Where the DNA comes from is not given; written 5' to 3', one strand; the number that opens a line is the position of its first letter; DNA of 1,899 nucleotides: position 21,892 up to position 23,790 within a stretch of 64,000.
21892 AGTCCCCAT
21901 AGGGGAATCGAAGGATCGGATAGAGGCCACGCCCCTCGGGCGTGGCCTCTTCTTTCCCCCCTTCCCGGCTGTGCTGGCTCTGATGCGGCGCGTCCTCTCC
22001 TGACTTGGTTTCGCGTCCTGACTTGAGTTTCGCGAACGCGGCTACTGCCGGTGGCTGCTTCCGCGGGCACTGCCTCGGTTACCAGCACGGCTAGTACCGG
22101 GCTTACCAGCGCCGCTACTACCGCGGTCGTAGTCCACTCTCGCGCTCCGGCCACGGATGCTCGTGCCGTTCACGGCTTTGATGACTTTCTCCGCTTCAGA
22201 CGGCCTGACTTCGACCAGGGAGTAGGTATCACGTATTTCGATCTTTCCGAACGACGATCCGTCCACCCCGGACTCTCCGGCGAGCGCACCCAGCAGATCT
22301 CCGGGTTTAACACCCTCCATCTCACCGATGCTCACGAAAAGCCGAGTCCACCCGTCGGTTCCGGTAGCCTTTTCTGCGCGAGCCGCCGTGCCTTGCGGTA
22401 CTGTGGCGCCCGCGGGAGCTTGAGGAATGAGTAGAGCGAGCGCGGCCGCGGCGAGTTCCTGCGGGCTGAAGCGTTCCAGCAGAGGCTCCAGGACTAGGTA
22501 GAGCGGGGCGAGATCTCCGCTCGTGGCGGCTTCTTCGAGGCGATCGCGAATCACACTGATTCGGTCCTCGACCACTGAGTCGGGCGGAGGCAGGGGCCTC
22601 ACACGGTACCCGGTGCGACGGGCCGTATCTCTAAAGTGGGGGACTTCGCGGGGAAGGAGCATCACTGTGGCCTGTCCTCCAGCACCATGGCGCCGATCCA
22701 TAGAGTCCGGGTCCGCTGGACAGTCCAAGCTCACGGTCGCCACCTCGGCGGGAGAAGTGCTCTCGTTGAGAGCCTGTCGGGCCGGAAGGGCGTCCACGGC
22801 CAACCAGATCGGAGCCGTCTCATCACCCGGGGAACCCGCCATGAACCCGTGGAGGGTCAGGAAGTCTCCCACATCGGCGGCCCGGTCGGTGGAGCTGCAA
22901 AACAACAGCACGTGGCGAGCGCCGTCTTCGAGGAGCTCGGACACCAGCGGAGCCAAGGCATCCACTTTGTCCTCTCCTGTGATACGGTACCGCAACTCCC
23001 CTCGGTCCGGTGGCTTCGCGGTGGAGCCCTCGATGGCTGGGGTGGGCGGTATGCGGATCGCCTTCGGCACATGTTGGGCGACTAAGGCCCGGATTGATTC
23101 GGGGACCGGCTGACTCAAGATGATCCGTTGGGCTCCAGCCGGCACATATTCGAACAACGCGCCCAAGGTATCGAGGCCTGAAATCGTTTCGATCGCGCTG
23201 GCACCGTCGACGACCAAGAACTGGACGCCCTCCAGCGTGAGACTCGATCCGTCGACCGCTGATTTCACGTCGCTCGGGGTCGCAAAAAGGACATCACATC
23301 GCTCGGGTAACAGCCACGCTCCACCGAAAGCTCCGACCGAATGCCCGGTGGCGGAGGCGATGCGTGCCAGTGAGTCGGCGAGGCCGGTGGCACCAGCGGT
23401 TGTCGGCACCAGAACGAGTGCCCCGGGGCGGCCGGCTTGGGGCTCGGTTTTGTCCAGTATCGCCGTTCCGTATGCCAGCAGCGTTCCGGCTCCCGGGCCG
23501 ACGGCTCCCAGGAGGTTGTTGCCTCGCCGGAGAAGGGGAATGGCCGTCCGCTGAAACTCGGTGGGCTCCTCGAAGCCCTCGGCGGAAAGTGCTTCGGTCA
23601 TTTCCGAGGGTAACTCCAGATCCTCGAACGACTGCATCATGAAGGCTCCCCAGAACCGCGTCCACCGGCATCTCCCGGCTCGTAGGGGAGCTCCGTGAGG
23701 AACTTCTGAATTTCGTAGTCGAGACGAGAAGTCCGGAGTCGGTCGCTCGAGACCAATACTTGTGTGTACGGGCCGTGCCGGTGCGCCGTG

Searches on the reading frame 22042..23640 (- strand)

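Call 76: search_protein_families(library=pfam, proteins=[window:22042-23640:-], max_evalue=0.001)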
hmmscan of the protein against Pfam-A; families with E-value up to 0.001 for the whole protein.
window:22042-23640:- (532 aa): 3 families
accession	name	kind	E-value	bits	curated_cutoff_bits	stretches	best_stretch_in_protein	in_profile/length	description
PF03880.21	DbpA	-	2.6e-22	79.1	25.6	1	433-502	1-70/72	DbpA RNA binding domain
PF00270.35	DEAD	-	4.2e-09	36.8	26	1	27-176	1-157/167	DEAD/DEAH box helicase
PF25399.1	DeaD_dimer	-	0.00014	22.3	23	1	351-404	1-56/67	RNA helicase DeaD dimerization domain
